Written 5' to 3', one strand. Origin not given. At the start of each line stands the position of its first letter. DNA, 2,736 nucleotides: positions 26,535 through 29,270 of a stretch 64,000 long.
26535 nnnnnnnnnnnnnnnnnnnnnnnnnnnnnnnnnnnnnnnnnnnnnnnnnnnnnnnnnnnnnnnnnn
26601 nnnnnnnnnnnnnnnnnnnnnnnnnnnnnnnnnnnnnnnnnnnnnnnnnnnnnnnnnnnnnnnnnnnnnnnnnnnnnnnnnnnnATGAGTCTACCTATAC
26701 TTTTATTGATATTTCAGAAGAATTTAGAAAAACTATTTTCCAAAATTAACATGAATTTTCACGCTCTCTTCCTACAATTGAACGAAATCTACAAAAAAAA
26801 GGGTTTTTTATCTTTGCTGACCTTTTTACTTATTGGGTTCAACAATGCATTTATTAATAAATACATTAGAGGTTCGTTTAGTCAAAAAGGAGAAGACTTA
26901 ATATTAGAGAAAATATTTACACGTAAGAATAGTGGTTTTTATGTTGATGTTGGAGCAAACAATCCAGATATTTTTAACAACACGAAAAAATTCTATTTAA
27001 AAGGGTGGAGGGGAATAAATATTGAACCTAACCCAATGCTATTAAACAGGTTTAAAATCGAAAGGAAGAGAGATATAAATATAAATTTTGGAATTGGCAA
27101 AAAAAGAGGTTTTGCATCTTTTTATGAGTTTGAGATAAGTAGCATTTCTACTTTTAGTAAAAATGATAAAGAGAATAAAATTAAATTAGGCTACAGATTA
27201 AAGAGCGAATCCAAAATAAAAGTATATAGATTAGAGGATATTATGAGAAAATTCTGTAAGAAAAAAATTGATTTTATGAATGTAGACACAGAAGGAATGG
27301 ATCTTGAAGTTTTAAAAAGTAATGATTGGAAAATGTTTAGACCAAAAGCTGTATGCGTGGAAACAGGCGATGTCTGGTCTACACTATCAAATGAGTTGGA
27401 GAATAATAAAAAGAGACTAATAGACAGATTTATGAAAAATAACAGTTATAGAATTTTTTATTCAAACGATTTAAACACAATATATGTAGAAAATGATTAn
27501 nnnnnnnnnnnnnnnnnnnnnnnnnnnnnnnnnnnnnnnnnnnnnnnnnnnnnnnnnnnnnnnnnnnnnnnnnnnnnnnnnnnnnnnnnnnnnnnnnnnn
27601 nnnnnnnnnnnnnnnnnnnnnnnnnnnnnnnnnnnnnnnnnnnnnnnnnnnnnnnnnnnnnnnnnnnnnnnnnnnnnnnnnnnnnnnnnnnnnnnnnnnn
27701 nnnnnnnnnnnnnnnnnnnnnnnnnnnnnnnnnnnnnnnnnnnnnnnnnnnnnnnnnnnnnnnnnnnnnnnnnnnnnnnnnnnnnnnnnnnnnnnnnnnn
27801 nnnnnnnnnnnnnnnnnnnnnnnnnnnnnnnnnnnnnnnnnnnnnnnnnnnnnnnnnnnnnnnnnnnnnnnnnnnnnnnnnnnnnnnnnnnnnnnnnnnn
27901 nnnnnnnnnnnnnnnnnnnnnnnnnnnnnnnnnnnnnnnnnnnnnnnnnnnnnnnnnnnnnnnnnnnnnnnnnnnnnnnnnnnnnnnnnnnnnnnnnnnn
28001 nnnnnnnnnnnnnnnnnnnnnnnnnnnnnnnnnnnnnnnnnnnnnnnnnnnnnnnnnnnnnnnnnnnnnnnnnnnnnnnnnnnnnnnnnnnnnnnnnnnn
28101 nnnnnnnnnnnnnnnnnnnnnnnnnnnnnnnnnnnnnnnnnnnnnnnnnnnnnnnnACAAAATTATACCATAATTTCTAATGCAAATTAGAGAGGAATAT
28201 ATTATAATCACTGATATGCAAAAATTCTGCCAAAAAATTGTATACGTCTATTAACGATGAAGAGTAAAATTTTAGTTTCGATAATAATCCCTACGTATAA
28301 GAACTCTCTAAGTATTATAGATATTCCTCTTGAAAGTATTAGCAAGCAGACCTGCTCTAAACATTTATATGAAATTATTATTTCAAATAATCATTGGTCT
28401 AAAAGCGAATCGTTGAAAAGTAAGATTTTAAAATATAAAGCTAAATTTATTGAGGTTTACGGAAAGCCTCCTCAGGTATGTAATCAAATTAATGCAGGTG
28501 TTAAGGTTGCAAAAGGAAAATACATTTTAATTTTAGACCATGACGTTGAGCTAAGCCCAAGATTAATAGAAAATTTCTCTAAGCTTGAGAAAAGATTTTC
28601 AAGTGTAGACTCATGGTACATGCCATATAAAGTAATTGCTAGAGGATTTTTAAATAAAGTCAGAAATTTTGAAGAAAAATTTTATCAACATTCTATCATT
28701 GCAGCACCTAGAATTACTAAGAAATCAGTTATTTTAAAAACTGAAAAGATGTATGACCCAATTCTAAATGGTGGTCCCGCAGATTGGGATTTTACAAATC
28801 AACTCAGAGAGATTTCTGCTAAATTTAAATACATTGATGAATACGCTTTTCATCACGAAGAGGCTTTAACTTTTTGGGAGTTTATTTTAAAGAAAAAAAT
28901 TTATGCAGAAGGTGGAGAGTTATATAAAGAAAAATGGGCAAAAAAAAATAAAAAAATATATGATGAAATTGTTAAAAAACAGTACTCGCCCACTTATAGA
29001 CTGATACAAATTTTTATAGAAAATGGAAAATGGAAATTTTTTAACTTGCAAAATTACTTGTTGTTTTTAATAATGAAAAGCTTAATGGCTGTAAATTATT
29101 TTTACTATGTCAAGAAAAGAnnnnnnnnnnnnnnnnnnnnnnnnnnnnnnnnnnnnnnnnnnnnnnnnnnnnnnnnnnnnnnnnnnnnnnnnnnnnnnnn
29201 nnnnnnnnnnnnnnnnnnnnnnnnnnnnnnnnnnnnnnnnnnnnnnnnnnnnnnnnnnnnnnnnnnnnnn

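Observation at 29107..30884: PglD-like acetyltransferase plus PglE-like aminotransferase (N-acetamido-dideoxy sugar module), with the PglC-like initiator 18 kb downstream at 48851..49486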

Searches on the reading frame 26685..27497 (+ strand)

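Call 8: search_protein_families(library=pfam, proteins=[window:26685-27497:+], max_evalue=0.0001)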
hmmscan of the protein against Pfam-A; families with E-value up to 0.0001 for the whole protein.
window:26685-27497:+ (271 aa): 1 family
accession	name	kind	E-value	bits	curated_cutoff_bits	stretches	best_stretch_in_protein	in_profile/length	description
PF05050.19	Methyltransf_21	-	8.6e-24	85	22.7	1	88-256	1-172/173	Methyltransferase FkbM domain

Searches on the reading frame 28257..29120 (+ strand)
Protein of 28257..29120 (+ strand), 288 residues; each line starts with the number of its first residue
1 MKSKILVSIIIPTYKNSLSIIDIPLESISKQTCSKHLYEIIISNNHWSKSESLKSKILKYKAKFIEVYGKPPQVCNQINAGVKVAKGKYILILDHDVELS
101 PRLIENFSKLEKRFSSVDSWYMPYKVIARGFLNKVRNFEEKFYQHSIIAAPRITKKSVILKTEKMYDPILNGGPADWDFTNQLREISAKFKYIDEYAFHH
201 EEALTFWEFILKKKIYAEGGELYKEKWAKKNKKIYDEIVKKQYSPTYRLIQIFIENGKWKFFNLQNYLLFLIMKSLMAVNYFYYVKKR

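Call 4: search_protein_families(library=pfam, proteins=[window:28257-29120:+], max_evalue=0.001)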
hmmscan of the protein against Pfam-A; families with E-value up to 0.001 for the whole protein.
window:28257-29120:+ (288 aa): 1 family
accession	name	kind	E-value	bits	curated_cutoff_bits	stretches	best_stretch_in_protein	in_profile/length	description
PF00535.33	Glycos_transf_2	-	2.8e-10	40.8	23.3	1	8-107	1-99/168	Glycosyl transferase family 2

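Call 5: search_protein_families(library=ncbifam, proteins=[window:28257-29120:+], max_evalue=0.001)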
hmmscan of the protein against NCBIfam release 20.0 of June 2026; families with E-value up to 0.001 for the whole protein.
window:28257-29120:+ (288 aa): 5 families
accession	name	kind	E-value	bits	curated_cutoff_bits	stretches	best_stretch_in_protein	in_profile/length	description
NF041875.1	EPS_EpsD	equivalog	2.2e-08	33.9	370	1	7-109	1-102/325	exopolysaccharide biosynthesis glycosyltransferase EpsD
NF007482.0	PRK10073.1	equivalog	4.8e-07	29.1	423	1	1-107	2-106/334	glycosyltransferase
TIGR04283.1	glyco_like_mftF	equivalog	7.5e-06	25.7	182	1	7-110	1-96/221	TIGR04283 family arsenosugar biosynthesis glycosyltransferase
NF047683.1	TeichurnBiosyTuaG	equivalog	8.6e-05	22.3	400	1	2-105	3-105/252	teichuronic acid biosynthesis protein TuaG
NF038299.1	EPS_HpsN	equivalog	0.00016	20.8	425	1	6-109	2-104/317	hormogonium polysaccharide biosynthesis glycosyltransferase HpsN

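Call 32: search_solved_structures(query=window:28257-29120:+, max_evalue=0.01, show_alignments=0)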
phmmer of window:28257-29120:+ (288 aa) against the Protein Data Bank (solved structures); distinct sequences matched with E-value up to 0.01: 5.
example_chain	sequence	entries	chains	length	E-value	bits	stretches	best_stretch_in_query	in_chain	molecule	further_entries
8bz8_A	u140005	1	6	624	4.4e-06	29.5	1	2-108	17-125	Glycosyltransferase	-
8bz4_A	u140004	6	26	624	4.4e-06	29.5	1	2-108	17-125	Glycosyltransferase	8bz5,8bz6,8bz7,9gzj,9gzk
2z87_A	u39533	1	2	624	6.6e-06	28.9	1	7-110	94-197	Chondroitin synthase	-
2z86_A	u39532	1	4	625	6.6e-06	28.9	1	7-110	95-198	Chondroitin synthase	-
9jma_A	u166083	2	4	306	1.9e-05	27.4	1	6-106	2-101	GalNAc(5)-diNAcBac-PP-undecaprenol beta-1,3-glucosyltransferase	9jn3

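Call 54: find_homologous_proteins(query=window:28257-29120:+, max_evalue=0.00001)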
Query window:28257-29120:+ (288 aa): 40 proteins with E <= 0.00001 among 1414 candidates.
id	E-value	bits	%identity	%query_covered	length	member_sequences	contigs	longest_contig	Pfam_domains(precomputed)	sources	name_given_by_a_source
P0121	8.9e-186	634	100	100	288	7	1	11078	PF00535.33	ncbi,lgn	-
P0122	3.0e-175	599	93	100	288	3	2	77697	PF00535.33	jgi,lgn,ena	-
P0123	6.6e-137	474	76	98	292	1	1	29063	PF00535.33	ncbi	-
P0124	1.1e-135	470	74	100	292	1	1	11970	PF00535.33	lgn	-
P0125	4.2e-133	461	73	98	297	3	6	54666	PF00535.33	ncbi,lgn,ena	ncbi:MAG: glycosyltransferase family 2 protein [Patescibacteria group bacterium]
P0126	2.1e-101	357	55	98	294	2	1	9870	PF00535.33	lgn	-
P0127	5.3e-101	356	58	97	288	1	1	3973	PF00535.33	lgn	-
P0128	1.4e-100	354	58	99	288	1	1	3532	PF10111.15,PF00535.33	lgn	-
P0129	1.5e-100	354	56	100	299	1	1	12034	PF00535.33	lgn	-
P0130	1.5e-98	348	56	94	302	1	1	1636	PF00535.33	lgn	-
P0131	1.4e-95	338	55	96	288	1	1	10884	PF00535.33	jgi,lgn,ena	-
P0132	1.5e-93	331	54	94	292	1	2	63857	PF00535.33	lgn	-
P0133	3.6e-92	327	54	98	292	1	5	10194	PF00535.33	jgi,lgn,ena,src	-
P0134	6.9e-92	326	54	98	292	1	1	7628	PF00535.33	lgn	-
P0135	7.6e-92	326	54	96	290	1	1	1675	PF13641.13,PF00535.33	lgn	-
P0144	3.1e-85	304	51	98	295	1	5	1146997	PF00535.33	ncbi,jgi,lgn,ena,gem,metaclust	jgi:glycosyltransferase involved in cell wall biosynthesis|metaclust:\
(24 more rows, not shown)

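Call 57: find_encoding_contigs(protein=P0144, flank=10000, max_places=2)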
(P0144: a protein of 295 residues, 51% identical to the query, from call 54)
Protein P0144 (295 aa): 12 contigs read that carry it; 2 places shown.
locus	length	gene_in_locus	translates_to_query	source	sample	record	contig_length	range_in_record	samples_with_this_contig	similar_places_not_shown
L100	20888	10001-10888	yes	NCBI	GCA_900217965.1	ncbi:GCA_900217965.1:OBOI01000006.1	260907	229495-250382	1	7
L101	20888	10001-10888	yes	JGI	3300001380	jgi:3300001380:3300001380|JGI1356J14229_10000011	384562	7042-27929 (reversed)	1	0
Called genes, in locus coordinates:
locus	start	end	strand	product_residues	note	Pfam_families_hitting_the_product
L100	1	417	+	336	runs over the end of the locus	PF00106:adh_short (faint), PF01073:3Beta_HSD, PF01370:Epimerase, PF02719:Polysacc_synt_2 (faint), PF05368:NmrA (weak), PF16363:GDP_Man_Dehyd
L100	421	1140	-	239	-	PF00535:Glycos_transf_2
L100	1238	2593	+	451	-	PF03446:NAD_binding_2 (weak), PF03721:UDPG_MGDP_dh_N, PF00984:UDPG_MGDP_dh, PF03720:UDPG_MGDP_dh_C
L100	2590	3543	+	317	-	PF01073:3Beta_HSD, PF01370:Epimerase, PF02719:Polysacc_synt_2 (weak), PF03435:Sacchrp_dh_NADP (faint), PF04321:RmlD_sub_bind, PF05368:NmrA (weak), PF13460:NAD_binding_10, PF16363:GDP_Man_Dehyd, +1 more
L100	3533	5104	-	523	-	-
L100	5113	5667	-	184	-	PF06325:PrmA (weak), PF13489:Methyltransf_23, PF07021:MetW (faint), PF13649:Methyltransf_25 (weak), PF08241:Methyltransf_11 (weak), PF08242:Methyltransf_12 (weak)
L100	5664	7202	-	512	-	-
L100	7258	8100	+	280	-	PF00535:Glycos_transf_2, PF10111:Glyco_tranf_2_2 (weak), PF13641:Glyco_tranf_2_3 (weak), PF02709:Glyco_transf_7C (faint)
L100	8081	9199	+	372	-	PF13477:Glyco_trans_4_2 (faint), PF13439:Glyco_transf_4, PF13579:Glyco_trans_4_4, PF20706:GT4-conflict (weak), PF00534:Glycos_transf_1, PF13692:Glyco_trans_1_4, PF13524:Glyco_trans_1_2 (weak)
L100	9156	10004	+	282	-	PF01209:Ubie_methyltran, PF13489:Methyltransf_23, PF05175:MTS, PF07021:MetW, PF13847:Methyltransf_31, PF08241:Methyltransf_11, PF08242:Methyltransf_12, PF13649:Methyltransf_25, +3 more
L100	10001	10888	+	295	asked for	PF00535:Glycos_transf_2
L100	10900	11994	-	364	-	PF01041:DegT_DnrJ_EryC1, PF00266:Aminotran_5, PF00155:Aminotran_1_2, PF01053:Cys_Met_Meta_PP (weak)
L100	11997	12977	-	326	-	PF13489:Methyltransf_23, PF08241:Methyltransf_11, PF08242:Methyltransf_12 (weak), PF13649:Methyltransf_25 (weak), PF13847:Methyltransf_31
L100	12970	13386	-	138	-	PF05523:FdtA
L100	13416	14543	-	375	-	PF02350:Epimerase_2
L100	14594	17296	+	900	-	-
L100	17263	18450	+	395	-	PF00534:Glycos_transf_1, PF13692:Glyco_trans_1_4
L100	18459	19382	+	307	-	PF00535:Glycos_transf_2, PF10111:Glyco_tranf_2_2, PF13641:Glyco_tranf_2_3, PF13632:Glyco_trans_2_3 (weak)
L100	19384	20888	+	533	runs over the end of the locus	PF00535:Glycos_transf_2, PF10111:Glyco_tranf_2_2, PF13641:Glyco_tranf_2_3, PF13632:Glyco_trans_2_3, PF13489:Methyltransf_23 (weak), PF08241:Methyltransf_11, PF08242:Methyltransf_12, PF13649:Methyltransf_25, +1 more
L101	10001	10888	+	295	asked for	PF00535:Glycos_transf_2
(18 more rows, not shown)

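Call 60: predict_structure(alignment_id=A1)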
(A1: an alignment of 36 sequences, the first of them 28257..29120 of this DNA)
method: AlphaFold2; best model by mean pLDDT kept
length: 288 residues; sequences in the alignment: 36
mean_pLDDT: 92.8   pTM: 0.91
mean pLDDT of the five models: 92.8, 91.6, 90.7, 90.6, 89.1
residues with pLDDT >= 90: 236; 70-90: 42; 50-70: 8; < 50: 2
segments of 3 or more residues with pLDDT < 50: none
pLDDT, mean of each block of 10 residues (from residue 1): 81 95 98 96 96 96 95 94 98 97 96 97 94 93 94 98 95 92 98 95 87 76 95 98 93 89 92 88 69
secondary structure, 60 per line:
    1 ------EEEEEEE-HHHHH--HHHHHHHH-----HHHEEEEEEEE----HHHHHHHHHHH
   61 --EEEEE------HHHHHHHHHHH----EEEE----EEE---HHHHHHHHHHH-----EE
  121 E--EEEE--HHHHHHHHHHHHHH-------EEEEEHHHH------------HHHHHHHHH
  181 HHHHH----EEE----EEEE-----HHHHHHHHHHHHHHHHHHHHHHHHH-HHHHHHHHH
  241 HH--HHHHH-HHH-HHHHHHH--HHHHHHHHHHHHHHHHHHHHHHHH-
elements in order: E7-13 H15-19 H22-29 E38-45 H50-60 E63-67 H74-84 E89-92 E97-99 H103-113 E119-121 E124-127 H130-143 E151-155 H156-159 H172-185 E190-192 E197-200 H206-230 H232-242 H245-249 H255-261 H264-287

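Call 62: fold_search(model_id=the predicted structure, library=pdb)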
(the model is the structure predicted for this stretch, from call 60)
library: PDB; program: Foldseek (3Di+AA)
matches with E <= 10: 1644; with E <= 0.001: 426
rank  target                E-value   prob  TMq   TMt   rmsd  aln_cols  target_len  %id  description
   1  6h4m_H                2.6e-13  1.00  0.56  0.51  12.0       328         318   20  TarP-UDP-GlcNAc-3RboP (released 2018-09-26)
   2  6h4m_A                4.0e-13  1.00  0.54  0.50  12.1       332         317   20  TarP-UDP-GlcNAc-3RboP (released 2018-09-26)
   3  6h4f_B                9.3e-13  1.00  0.58  0.53   9.3       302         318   21  TarP-3RboP (released 2018-09-26)
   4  6h4m_Q                9.9e-13  1.00  0.54  0.49  12.2       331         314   19  TarP-UDP-GlcNAc-3RboP (released 2018-09-26)
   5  6hnq_B                1.0e-12  1.00  0.54  0.49  12.4       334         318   21  TarP-6RboP-(CH2)6NH2 (released 2018-10-24)
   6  6h2n_C                1.0e-12  1.00  0.53  0.50  12.6       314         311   20  TarP-UDP-GlcNAc-Mg (released 2018-09-26)
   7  6h4m_I                1.2e-12  1.00  0.55  0.51  11.9       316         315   20  TarP-UDP-GlcNAc-3RboP (released 2018-09-26)
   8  6h4f_A                1.3e-12  1.00  0.59  0.54   8.8       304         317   20  TarP-3RboP (released 2018-09-26)
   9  6h1j_B                1.4e-12  1.00  0.54  0.50  12.0       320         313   20  TarP native (released 2018-09-26)
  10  6h4m_D                1.5e-12  1.00  0.55  0.51  12.0       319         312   19  TarP-UDP-GlcNAc-3RboP (released 2018-09-26)
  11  6h21_C                2.3e-12  1.00  0.55  0.51  11.5       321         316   20  TarP-UDP-GlcNAc-Mn (released 2018-09-26)
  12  6h21_B                2.4e-12  1.00  0.54  0.50  12.2       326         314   21  TarP-UDP-GlcNAc-Mn (released 2018-09-26)
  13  6h4f_E                2.6e-12  1.00  0.60  0.55   8.6       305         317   21  TarP-3RboP (released 2018-09-26)
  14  6h4f_F                2.6e-12  1.00  0.53  0.49  12.2       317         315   19  TarP-3RboP (released 2018-09-26)
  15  9jn3_A                2.8e-12  1.00  0.57  0.56   7.3       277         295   19  Crystal structure of AvpGT in complex with Ara-A (released 2025-01-29)
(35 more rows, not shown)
